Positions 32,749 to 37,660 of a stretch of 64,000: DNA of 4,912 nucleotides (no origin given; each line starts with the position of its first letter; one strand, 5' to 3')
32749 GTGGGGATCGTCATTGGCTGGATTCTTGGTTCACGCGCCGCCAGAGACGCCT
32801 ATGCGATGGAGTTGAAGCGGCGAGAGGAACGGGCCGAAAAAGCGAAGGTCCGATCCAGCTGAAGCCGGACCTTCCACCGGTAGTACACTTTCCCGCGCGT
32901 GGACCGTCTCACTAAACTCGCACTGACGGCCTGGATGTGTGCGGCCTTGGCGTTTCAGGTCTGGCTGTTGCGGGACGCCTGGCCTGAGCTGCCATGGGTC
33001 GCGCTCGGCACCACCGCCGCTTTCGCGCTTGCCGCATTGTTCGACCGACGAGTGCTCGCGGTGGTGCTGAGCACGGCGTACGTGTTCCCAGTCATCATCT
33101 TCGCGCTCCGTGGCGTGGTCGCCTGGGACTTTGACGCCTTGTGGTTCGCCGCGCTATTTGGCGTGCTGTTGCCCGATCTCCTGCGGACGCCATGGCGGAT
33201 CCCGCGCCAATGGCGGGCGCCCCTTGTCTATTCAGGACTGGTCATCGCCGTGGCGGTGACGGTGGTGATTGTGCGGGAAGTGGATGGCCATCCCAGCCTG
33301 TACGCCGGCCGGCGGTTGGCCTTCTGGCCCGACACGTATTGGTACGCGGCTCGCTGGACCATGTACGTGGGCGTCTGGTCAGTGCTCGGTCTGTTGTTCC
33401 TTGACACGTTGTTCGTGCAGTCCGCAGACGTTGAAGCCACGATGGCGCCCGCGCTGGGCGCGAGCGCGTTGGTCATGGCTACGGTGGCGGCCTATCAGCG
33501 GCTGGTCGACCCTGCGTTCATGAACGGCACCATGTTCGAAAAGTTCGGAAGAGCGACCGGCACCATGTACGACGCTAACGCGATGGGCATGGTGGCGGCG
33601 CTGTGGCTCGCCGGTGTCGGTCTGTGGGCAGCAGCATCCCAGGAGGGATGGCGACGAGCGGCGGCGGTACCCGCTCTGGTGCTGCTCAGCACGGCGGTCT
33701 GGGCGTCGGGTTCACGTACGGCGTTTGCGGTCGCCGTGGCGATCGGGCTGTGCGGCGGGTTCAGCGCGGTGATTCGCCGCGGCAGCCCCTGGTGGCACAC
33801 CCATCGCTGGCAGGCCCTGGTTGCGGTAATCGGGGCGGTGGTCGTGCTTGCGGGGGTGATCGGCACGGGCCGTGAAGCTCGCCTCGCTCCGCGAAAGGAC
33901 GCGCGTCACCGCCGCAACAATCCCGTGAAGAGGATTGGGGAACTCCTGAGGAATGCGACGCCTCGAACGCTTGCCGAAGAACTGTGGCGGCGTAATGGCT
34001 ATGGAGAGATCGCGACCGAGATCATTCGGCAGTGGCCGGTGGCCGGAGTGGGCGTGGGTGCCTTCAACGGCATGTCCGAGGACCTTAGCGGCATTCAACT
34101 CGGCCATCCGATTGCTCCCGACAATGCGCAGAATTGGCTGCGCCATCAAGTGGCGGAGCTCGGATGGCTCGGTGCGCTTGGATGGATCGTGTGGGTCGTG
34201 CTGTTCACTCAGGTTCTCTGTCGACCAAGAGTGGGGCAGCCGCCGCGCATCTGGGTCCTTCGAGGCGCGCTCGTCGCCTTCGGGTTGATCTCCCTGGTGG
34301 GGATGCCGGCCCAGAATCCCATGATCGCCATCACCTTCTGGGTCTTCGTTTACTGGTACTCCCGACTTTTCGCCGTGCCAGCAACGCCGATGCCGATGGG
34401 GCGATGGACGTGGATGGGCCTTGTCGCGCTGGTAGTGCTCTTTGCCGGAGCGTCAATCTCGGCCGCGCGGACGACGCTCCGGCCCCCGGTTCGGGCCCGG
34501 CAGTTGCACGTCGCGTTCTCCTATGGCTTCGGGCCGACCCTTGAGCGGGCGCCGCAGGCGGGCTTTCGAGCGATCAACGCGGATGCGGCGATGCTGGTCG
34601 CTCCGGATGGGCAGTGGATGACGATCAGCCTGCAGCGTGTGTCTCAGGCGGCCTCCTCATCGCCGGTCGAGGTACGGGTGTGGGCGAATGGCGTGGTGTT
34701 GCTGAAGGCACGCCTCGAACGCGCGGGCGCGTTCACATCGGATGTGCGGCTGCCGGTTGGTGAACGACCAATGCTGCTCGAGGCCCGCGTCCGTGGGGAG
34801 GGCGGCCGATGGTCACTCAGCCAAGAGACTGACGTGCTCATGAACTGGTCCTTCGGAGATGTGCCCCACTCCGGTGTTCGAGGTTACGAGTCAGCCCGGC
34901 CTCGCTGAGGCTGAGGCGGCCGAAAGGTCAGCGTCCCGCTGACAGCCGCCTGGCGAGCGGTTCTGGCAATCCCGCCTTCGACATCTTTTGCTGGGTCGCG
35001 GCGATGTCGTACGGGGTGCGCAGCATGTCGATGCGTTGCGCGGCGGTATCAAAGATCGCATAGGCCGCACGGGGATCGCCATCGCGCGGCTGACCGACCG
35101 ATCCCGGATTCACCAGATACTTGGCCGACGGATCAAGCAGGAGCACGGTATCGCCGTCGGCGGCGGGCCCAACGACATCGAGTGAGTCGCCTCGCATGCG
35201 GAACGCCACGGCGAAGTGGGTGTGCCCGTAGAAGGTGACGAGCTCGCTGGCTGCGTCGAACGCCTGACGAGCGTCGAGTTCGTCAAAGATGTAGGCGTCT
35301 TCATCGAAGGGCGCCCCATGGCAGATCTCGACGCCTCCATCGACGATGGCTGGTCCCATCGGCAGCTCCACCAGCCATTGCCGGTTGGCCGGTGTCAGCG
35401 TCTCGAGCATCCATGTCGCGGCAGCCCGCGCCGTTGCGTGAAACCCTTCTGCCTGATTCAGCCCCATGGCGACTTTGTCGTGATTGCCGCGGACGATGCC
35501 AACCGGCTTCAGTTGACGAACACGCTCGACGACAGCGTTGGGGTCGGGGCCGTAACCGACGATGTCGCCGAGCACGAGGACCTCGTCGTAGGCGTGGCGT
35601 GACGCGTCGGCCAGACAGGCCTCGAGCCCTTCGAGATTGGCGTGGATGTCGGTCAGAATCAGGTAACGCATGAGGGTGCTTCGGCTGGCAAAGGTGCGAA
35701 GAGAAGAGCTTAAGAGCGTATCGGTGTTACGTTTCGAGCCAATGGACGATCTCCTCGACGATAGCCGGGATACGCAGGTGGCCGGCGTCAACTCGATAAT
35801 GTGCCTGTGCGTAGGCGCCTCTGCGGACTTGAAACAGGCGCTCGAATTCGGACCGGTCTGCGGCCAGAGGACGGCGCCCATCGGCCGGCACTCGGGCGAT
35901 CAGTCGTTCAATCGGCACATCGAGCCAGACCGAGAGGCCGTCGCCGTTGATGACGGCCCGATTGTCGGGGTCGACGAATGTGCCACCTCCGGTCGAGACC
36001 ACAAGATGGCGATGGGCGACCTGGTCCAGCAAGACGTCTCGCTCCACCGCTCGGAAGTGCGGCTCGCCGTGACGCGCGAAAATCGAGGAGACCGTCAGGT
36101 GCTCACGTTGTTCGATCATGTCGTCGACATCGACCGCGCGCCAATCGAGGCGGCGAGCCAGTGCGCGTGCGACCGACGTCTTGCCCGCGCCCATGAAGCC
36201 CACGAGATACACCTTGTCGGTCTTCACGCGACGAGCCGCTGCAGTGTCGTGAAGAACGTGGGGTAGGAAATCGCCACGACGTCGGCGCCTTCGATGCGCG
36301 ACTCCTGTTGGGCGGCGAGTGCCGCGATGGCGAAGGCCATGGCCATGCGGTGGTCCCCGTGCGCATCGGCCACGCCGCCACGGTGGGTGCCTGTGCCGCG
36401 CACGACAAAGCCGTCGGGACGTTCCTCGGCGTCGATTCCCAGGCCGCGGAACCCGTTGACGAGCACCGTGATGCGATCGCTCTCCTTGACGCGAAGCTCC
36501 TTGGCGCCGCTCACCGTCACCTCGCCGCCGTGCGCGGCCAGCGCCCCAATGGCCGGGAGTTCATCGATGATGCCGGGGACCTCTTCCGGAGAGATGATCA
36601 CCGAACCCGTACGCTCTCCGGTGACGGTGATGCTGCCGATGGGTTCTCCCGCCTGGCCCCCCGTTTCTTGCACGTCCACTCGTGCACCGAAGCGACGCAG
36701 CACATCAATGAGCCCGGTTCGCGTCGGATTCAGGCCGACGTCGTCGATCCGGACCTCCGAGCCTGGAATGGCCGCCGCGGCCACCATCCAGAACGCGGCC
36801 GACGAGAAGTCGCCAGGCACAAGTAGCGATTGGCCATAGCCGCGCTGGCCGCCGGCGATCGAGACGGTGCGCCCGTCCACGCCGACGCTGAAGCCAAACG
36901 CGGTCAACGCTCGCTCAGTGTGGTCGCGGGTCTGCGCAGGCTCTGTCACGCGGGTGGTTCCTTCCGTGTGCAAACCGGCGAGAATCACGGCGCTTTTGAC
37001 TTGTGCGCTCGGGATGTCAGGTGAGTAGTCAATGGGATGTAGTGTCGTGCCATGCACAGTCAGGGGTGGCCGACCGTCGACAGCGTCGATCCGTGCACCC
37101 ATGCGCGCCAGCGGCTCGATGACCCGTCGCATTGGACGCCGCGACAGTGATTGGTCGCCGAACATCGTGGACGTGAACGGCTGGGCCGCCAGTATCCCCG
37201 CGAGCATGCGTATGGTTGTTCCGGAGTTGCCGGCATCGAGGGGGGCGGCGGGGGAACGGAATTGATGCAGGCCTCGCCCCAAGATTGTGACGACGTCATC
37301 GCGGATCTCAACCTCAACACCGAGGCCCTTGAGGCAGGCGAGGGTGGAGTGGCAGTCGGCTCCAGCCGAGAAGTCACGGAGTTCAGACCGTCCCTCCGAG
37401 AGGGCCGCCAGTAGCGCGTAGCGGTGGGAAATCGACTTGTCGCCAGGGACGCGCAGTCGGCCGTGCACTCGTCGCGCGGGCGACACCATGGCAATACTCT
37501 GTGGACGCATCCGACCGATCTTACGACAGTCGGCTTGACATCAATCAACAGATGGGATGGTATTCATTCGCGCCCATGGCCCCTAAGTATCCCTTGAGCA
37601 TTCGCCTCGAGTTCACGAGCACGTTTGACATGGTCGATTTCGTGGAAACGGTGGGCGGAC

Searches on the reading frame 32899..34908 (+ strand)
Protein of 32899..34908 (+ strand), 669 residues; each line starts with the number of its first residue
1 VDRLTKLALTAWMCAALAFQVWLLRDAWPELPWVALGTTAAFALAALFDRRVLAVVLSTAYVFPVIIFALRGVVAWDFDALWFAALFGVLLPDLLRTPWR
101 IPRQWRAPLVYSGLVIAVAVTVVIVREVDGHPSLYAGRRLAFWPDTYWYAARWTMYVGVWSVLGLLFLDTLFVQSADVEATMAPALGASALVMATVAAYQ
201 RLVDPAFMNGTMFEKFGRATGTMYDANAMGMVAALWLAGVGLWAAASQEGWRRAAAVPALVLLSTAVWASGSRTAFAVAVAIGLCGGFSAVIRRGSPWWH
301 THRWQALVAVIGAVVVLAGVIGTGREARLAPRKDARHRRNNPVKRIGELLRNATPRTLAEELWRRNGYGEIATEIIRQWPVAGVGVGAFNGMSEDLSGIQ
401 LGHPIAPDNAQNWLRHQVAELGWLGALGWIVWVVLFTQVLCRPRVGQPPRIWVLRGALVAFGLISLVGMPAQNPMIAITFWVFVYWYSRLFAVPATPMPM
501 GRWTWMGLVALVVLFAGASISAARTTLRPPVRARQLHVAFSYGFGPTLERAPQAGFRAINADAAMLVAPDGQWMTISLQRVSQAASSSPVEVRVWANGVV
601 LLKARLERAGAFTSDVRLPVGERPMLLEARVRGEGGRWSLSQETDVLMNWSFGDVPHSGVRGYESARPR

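Call 15: search_protein_families(library=pfam, proteins=[window:32899-34908:+], max_evalue=0.001)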
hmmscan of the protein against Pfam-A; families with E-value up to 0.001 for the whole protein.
window:32899-34908:+ (669 aa): 1 family
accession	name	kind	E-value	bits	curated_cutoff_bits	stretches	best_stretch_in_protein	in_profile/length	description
PF04932.20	Wzy_C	-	2e-08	34.6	31.7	1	259-430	2-149/149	O-Antigen ligase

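Call 79: search_protein_families(library=ncbifam, proteins=[window:32899-34908:+], max_evalue=0.00001)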
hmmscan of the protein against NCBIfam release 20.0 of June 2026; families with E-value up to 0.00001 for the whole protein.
window:32899-34908:+ (669 aa): 0 families

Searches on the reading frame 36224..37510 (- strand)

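Call 15: search_protein_families(library=pfam, proteins=[window:36224-37510:-], max_evalue=0.001)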
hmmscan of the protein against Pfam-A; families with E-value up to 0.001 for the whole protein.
window:36224-37510:- (428 aa): 1 family
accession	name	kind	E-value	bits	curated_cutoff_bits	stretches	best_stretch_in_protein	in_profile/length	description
PF00275.25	EPSP_synthase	-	6.3e-103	345.1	22.8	1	11-423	3-417/417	EPSP synthase (3-phosphoshikimate 1-carboxyvinyltransferase)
